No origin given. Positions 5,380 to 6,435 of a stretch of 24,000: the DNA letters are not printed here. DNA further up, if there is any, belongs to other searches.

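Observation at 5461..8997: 1178-codon single-polypeptide fusion of NfnB/GltD-like and NfnA/PyrK-like modules behind an unknown ~265-aa N-terminal domain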

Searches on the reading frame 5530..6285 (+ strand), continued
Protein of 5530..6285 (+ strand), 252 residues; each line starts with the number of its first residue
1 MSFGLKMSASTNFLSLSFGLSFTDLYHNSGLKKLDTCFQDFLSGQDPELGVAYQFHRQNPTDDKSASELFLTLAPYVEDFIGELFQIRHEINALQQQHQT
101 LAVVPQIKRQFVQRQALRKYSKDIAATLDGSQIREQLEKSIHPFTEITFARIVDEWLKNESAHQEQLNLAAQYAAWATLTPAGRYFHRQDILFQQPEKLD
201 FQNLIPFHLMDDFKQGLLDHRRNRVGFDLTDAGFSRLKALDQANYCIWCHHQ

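Call 64: find_homologous_proteins(query=P0182, max_evalue=1e-20)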
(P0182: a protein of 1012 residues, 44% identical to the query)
Query P0182 (1012 aa): 8000 proteins with E <= 1e-20 among 8000 candidates; the best 120 are listed.
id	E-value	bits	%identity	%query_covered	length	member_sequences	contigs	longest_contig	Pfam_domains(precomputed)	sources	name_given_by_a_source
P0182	0.0e+0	2345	100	100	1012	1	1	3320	PF27156.1,PF07992.21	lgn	-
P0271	0.0e+0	1305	59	100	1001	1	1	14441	PF27156.1,PF07992.21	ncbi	-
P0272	2.4e-287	974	45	100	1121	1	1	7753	PF14691.12,PF27156.1,PF07992.21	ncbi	-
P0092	1.2e-285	968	48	89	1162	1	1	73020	PF27156.1,PF07992.21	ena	-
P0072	6.7e-283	959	44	100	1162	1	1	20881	PF27156.1,PF07992.21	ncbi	-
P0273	8.2e-283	959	48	90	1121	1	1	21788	PF27156.1,PF07992.21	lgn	-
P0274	3.5e-282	957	43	100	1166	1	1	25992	PF27156.1,PF07992.21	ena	-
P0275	9.1e-282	956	44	100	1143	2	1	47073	PF27156.1,PF07992.21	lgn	-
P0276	1.2e-281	955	44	100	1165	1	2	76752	PF14691.12,PF27156.1,PF07992.21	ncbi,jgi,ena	jgi:NADPH-dependent glutamate synthase beta subunit-like oxidoreductase/NAD(P)H-flavin reductase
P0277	1.3e-281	955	46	89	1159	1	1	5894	PF27156.1,PF07992.21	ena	-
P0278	1.4e-281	955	44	100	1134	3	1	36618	PF27156.1,PF07992.21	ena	-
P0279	2.2e-281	954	44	100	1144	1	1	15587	PF27156.1,PF07992.21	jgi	-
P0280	2.8e-281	954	45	98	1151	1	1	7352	PF27156.1,PF07992.21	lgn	-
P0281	3.4e-281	954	43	100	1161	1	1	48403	PF27156.1,PF07992.21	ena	-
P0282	4.6e-281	953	43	100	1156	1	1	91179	PF27156.1,PF07992.21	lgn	-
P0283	5.7e-281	953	44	100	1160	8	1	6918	PF27156.1,PF07992.21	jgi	-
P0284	9.8e-281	952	44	99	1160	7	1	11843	PF27156.1,PF07992.21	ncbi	-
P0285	2.0e-280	951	43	99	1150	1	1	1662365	PF27156.1,PF07992.21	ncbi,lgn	-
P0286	2.8e-280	951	47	90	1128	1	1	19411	PF27156.1,PF07992.21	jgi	jgi:NADPH-dependent glutamate synthase beta subunit-like oxidoreductase/NAD(P)H-flavin reductase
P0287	5.2e-280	950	42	100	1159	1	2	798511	PF27156.1,PF07992.21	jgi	jgi:NADPH-dependent glutamate synthase beta subunit-like oxidoreductase/NAD(P)H-flavin reductase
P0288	5.9e-280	950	45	91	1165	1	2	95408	PF27156.1,PF07992.21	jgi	-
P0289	7.7e-280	949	43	100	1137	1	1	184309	PF27156.1,PF07992.21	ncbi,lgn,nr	ncbi:MAG: FAD-dependent oxidoreductase [Methylocystaceae bacterium]|nr:FAD-dependent oxidoreductase 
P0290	8.6e-280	949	43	100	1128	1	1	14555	PF27156.1,PF07992.21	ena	-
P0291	1.0e-279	949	44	100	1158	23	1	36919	PF14691.12,PF27156.1,PF07992.21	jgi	jgi:NADPH-dependent glutamate synthase beta subunit-like oxidoreductase/NAD(P)H-flavin reductase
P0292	1.1e-279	949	44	100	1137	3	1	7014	PF27156.1,PF07992.21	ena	-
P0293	1.3e-279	949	42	100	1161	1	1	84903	PF27156.1,PF07992.21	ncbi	-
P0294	6.0e-279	946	44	100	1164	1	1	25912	PF27156.1,PF07992.21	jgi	-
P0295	6.3e-279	946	45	91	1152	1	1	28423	PF27156.1,PF07992.21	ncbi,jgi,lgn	-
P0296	6.4e-279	946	44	100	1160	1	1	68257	PF14691.12,PF27156.1,PF07992.21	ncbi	-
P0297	7.1e-279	946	45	100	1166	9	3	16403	PF27156.1,PF07992.21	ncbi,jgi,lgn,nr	ncbi:MAG: pyridine nucleotide-disulfide oxidoreductase [Alphaproteobacteria bacterium]|nr:MAG: pyrid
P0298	7.4e-279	946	44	100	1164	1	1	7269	PF27156.1,PF07992.21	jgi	-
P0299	8.0e-279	946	44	100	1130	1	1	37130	PF27156.1,PF07992.21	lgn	-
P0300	8.5e-279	946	42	100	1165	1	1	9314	PF27156.1,PF07992.21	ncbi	-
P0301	1.0e-278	946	43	99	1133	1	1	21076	PF27156.1,PF07992.21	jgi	jgi:NADPH-dependent glutamate synthase beta subunit-like oxidoreductase/NAD(P)H-flavin reductase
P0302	1.4e-278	945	44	99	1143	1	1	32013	PF27156.1,PF07992.21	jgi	-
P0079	1.9e-278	945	42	99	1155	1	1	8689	PF27156.1,PF07992.21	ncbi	-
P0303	2.0e-278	945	47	88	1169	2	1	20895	PF27156.1,PF07992.21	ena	-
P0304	2.6e-278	944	44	100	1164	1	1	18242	PF27156.1,PF07992.21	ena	-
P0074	2.7e-278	944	43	100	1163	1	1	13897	PF27156.1,PF07992.21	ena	-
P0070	2.7e-278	944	43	100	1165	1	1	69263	PF27156.1,PF07992.21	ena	-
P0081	3.2e-278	944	46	89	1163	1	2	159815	PF27156.1,PF07992.21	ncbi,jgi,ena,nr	ncbi:MAG TPA: FAD-dependent oxidoreductase [Bryobacteraceae bacterium]|nr:FAD-dependent oxidoreducta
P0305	3.9e-278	944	44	100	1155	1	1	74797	PF27156.1,PF07992.21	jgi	jgi:NADPH-dependent glutamate synthase beta subunit-like oxidoreductase/NAD(P)H-flavin reductase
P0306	3.9e-278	944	42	100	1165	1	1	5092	PF27156.1,PF07992.21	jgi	jgi:NADPH-dependent glutamate synthase beta subunit-like oxidoreductase/NAD(P)H-flavin reductase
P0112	4.3e-278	943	46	89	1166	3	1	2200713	PF27156.1,PF07992.21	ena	-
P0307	4.6e-278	943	46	91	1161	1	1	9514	PF27156.1,PF07992.21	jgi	jgi:NADPH-dependent glutamate synthase beta subunit-like oxidoreductase/NAD(P)H-flavin reductase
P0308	6.0e-278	943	42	99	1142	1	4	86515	PF27156.1,PF07992.21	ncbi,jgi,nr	ncbi:MAG: FAD-dependent oxidoreductase [Rickettsiales bacterium]|jgi:NADPH-dependent glutamate synth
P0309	6.8e-278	943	42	100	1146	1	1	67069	PF27156.1,PF07992.21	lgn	-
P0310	7.6e-278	943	43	100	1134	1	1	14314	PF27156.1,PF07992.21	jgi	jgi:NADPH-dependent glutamate synthase beta subunit-like oxidoreductase/NAD(P)H-flavin reductase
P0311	8.8e-278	942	44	100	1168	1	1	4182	PF14691.12,PF27156.1,PF07992.21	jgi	-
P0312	1.1e-277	942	44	100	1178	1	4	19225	PF27156.1,PF07992.21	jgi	-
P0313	1.2e-277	942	42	100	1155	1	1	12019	PF27156.1,PF07992.21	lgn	-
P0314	1.5e-277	942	45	100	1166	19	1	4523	PF27156.1,PF07992.21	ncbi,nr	ncbi:MAG: FAD-dependent oxidoreductase [Alphaproteobacteria bacterium]|nr:FAD-dependent oxidoreducta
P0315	1.5e-277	942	46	90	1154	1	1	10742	PF27156.1,PF07992.21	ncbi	-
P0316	1.6e-277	942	44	100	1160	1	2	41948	PF27156.1,PF07992.21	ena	-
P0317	1.7e-277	942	42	100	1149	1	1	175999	PF27156.1,PF07992.21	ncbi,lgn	-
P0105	2.1e-277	941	44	100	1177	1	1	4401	PF27156.1,PF07992.21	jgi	jgi:NADPH-dependent glutamate synthase beta subunit-like oxidoreductase/NAD(P)H-flavin reductase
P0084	2.2e-277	941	44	100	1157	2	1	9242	PF27156.1,PF07992.21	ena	-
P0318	2.3e-277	941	43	99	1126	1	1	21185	PF27156.1,PF07992.21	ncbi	-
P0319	2.7e-277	941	44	90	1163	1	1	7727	PF27156.1,PF07992.21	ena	-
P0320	3.3e-277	941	47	89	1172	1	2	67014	PF27156.1,PF07992.21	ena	-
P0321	3.5e-277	940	43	100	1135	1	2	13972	PF27156.1,PF07992.21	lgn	-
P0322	3.6e-277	940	44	100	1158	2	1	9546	PF27156.1,PF07992.21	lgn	-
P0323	3.6e-277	940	46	89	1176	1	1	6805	PF27156.1,PF07992.21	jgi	jgi:NADPH-dependent glutamate synthase beta subunit-like oxidoreductase/NAD(P)H-flavin reductase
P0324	4.9e-277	940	44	100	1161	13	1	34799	PF27156.1,PF07992.21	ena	-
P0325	5.4e-277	940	46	89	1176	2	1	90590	PF14691.12,PF27156.1,PF07992.21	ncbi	-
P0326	5.5e-277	940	46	89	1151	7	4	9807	PF27156.1,PF07992.21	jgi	jgi:NADPH-dependent glutamate synthase beta subunit-like oxidoreductase/NAD(P)H-flavin reductase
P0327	6.5e-277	940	45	100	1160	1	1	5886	PF27156.1,PF07992.21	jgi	-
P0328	8.9e-277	939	45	90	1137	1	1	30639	PF14691.12,PF27156.1,PF07992.21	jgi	jgi:NADPH-dependent glutamate synthase beta subunit-like oxidoreductase/NAD(P)H-flavin reductase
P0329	9.4e-277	939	44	99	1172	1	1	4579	PF14691.12,PF27156.1,PF07992.21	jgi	jgi:NADPH-dependent glutamate synthase beta subunit-like oxidoreductase/NAD(P)H-flavin reductase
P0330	1.1e-276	939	42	99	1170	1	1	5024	PF14691.12,PF27156.1,PF07992.21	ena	-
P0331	1.3e-276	939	42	99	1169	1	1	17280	PF27156.1,PF07992.21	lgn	-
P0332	1.4e-276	938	43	100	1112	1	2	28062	PF27156.1,PF07992.21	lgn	-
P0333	1.4e-276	938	44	100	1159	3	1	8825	PF27156.1,PF07992.21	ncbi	ncbi:MAG: FAD-dependent oxidoreductase [Stellaceae bacterium]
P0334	1.5e-276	938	46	89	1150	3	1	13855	PF14691.12,PF27156.1,PF07992.21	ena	-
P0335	1.6e-276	938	44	99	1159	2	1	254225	PF27156.1,PF07992.21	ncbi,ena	-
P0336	1.6e-276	938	46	89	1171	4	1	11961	PF14691.12,PF27156.1,PF07992.21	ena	-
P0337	1.7e-276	938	46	100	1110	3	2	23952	PF27156.1,PF07992.21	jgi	jgi:NADPH-dependent glutamate synthase beta subunit-like oxidoreductase/NAD(P)H-flavin reductase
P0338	1.9e-276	938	43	100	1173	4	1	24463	PF27156.1,PF07992.21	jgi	-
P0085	1.9e-276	938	44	100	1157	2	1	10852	PF27156.1,PF07992.21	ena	-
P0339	1.9e-276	938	44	100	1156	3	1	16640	PF27156.1,PF07992.21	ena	-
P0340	2.0e-276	938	45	100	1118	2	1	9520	PF27156.1,PF07992.21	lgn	-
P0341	2.0e-276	938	46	99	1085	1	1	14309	PF27156.1,PF07992.21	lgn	-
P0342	2.1e-276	938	44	100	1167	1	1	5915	PF27156.1,PF07992.21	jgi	jgi:NADPH-dependent glutamate synthase beta subunit-like oxidoreductase/NAD(P)H-flavin reductase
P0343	2.2e-276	938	44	100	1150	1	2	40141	PF27156.1,PF07992.21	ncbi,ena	-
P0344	2.2e-276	938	44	99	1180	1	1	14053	PF27156.1,PF07992.21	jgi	jgi:NADPH-dependent glutamate synthase beta subunit-like oxidoreductase/NAD(P)H-flavin reductase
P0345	2.3e-276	938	44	100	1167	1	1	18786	PF27156.1,PF07992.21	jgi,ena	-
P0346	2.4e-276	938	43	100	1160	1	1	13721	PF14691.12,PF27156.1,PF07992.21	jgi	jgi:NADPH-dependent glutamate synthase beta subunit-like oxidoreductase/NAD(P)H-flavin reductase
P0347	2.6e-276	938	41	100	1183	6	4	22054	PF27156.1,PF07992.21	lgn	-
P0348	2.8e-276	937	46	89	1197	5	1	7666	PF27156.1,PF07992.21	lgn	-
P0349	2.9e-276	937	44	100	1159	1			PF27156.1,PF07992.21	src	-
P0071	2.9e-276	937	44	100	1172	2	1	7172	PF27156.1,PF07992.21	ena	-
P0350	2.9e-276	937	44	100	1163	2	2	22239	PF27156.1,PF07992.21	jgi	-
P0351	3.3e-276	937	42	100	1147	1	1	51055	PF27156.1,PF07992.21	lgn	-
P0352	3.5e-276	937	44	100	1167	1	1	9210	PF27156.1,PF07992.21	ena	-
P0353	3.9e-276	937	44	100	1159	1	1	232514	PF27156.1,PF07992.21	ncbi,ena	-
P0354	4.1e-276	937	43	100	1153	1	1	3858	PF27156.1,PF07992.21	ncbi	-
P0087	4.3e-276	937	44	100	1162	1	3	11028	PF27156.1,PF07992.21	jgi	jgi:NADPH-dependent glutamate synthase beta subunit-like oxidoreductase/NAD(P)H-flavin reductase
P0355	4.7e-276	937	43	100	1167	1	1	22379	PF27156.1,PF07992.21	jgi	jgi:NADPH-dependent glutamate synthase beta subunit-like oxidoreductase/NAD(P)H-flavin reductase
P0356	4.8e-276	937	44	100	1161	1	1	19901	PF27156.1,PF07992.21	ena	-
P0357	4.8e-276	937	46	90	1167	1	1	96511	PF27156.1,PF07992.21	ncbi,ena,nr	ncbi:MAG TPA: FAD-dependent oxidoreductase [Stellaceae bacterium]|nr:FAD-dependent oxidoreductase [S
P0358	5.1e-276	937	44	100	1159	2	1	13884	PF27156.1,PF07992.21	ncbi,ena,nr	ncbi:MAG TPA: FAD-dependent oxidoreductase [Stellaceae bacterium]|nr:FAD-dependent oxidoreductase [S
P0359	5.6e-276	936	44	100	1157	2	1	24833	PF14691.12,PF27156.1,PF07992.21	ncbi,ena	-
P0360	6.0e-276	936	44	100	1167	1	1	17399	PF27156.1,PF07992.21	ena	-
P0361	6.3e-276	936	43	100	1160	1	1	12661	PF27156.1,PF07992.21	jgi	jgi:NADPH-dependent glutamate synthase beta subunit-like oxidoreductase/NAD(P)H-flavin reductase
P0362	6.9e-276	936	44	99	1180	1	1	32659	PF27156.1,PF07992.21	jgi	jgi:NADPH-dependent glutamate synthase beta subunit-like oxidoreductase/NAD(P)H-flavin reductase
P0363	7.1e-276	936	46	89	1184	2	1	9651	PF27156.1,PF07992.21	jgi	-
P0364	7.1e-276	936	45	100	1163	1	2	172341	PF27156.1,PF07992.21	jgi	jgi:NADPH-dependent glutamate synthase beta subunit-like oxidoreductase/NAD(P)H-flavin reductase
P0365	7.3e-276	936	43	99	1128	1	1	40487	PF27156.1,PF07992.21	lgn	-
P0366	7.4e-276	936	43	100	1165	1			PF27156.1,PF07992.21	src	-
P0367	8.5e-276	936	42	100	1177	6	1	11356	PF27156.1,PF07992.21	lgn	-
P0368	8.8e-276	936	45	89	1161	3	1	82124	PF27156.1,PF07992.21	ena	-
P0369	8.8e-276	936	43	100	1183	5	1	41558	PF27156.1,PF07992.21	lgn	-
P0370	9.3e-276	936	46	89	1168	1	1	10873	PF27156.1,PF07992.21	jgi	-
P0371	1.0e-275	936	46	89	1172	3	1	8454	PF27156.1,PF07992.21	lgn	-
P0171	1.0e-275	936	45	99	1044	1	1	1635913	PF27156.1,PF07992.21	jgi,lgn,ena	-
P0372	1.1e-275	936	43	100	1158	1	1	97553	PF27156.1,PF07992.21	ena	-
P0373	1.1e-275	936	42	100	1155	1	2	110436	PF14691.12,PF27156.1,PF07992.21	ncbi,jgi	ncbi:MAG TPA: FAD-dependent oxidoreductase [Bryobacteraceae bacterium]|jgi:NADPH-dependent glutamate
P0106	1.1e-275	935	47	89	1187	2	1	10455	PF27156.1,PF07992.21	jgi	-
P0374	1.2e-275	935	44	100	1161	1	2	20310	PF27156.1,PF07992.21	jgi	jgi:NADPH-dependent glutamate synthase beta subunit-like oxidoreductase/NAD(P)H-flavin reductase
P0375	1.3e-275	935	43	100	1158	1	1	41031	PF27156.1,PF07992.21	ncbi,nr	ncbi:MAG TPA: FAD-dependent oxidoreductase [Stellaceae bacterium]|nr:FAD-dependent oxidoreductase [S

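Call 66: find_encoding_contigs(protein=P0171, flank=7000, max_places=2)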
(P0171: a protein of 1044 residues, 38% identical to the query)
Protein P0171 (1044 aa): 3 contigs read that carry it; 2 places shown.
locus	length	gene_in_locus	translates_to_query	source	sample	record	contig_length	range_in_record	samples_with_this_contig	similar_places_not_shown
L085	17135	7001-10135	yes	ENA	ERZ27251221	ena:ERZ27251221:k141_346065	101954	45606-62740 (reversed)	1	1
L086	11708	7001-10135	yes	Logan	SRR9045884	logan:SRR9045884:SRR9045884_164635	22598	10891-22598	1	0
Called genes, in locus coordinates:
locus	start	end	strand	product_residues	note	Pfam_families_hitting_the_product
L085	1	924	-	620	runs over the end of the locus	PF12729:4HB_MCP_1 (weak), PF00015:MCPsignal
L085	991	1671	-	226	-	-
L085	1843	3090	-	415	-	-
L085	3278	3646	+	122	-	-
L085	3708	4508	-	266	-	PF01513:NAD_kinase, PF20143:NAD_kinase_C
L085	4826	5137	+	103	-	-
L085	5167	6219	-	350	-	PF02628:COX15-CtaA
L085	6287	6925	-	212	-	-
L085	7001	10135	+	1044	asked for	PF27156:RP005_N, PF07992:Pyr_redox_2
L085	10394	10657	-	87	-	PF06233:Usg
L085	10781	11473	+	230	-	-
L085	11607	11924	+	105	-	PF00166:Cpn10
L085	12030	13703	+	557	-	-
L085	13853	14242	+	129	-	-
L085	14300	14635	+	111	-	-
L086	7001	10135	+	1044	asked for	PF27156:RP005_N, PF07992:Pyr_redox_2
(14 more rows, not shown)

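Call 67: find_encoding_contigs(protein=P0285, flank=7000, max_places=2)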
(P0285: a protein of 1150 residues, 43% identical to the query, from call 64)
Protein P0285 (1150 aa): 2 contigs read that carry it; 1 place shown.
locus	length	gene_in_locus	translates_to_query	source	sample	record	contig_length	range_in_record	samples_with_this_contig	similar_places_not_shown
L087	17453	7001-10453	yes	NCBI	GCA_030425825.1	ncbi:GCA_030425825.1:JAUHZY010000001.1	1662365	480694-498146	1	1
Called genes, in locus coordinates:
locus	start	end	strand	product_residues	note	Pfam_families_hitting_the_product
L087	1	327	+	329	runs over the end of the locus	PF00685:Sulfotransfer_1 (faint)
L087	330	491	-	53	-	-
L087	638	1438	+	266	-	PF01507:PAPS_reduct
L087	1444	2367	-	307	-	-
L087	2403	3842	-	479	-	-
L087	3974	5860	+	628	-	PF00009:GTP_EFTU, PF01926:MMR_HSR1 (faint), PF03144:GTP_EFTU_D2 (weak), PF22594:GTP-eEF1A_C, PF01583:APS_kinase, PF13671:AAA_33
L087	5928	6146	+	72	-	-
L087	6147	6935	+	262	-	-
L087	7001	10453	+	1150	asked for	PF27156:RP005_N, PF07992:Pyr_redox_2 (weak)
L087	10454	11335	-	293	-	-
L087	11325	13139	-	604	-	-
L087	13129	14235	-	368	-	-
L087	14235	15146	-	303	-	-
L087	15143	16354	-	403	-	-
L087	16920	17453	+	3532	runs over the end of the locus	-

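Call 68: find_encoding_contigs(protein=P0308, flank=7000, max_places=2)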
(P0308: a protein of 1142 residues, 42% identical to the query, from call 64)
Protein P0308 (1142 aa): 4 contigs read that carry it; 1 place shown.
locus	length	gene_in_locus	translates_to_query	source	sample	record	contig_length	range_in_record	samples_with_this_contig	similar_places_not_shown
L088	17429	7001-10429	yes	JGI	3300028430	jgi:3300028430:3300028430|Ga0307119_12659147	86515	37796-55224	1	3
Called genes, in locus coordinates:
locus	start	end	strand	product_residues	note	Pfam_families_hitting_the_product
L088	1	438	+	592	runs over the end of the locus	PF02771:Acyl-CoA_dh_N, PF02770:Acyl-CoA_dh_M, PF00441:Acyl-CoA_dh_1, PF22924:ACOX_C_alpha1 (faint), PF12806:Acyl-CoA_dh_C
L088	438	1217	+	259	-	PF07963:N_methyl (weak)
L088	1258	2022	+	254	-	PF06750:A24_N_bact, PF01478:Peptidase_A24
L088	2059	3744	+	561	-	PF03460:NIR_SIR_ferr (weak), PF01077:NIR_SIR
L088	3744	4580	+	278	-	PF01507:PAPS_reduct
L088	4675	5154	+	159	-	-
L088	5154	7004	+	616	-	PF00009:GTP_EFTU, PF01926:MMR_HSR1 (faint), PF22594:GTP-eEF1A_C, PF01583:APS_kinase, PF13671:AAA_33 (weak)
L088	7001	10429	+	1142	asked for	PF27156:RP005_N, PF07992:Pyr_redox_2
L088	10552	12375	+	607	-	PF05157:MshEN, PF00437:T2SSE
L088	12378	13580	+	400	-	PF28597:T2SSF_N, PF00482:T2SSF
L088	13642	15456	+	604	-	-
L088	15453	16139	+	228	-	-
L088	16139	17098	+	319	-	-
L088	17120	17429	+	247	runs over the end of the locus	PF00005:ABC_tran, PF13304:AAA_21 (weak)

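Call 69: search_protein_families(library=pfam, proteins=[L087:6147-6932:+, L087:5928-6143:+, L088:4675-5151:+], max_evalue=0.01)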
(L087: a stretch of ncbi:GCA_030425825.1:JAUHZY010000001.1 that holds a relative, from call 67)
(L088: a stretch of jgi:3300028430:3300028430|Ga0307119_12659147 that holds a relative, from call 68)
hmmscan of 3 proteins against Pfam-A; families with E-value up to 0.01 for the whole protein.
L087:6147-6932:+ (262 aa): 0 families

L087:5928-6143:+ (72 aa): 0 families

L088:4675-5151:+ (159 aa): 0 families
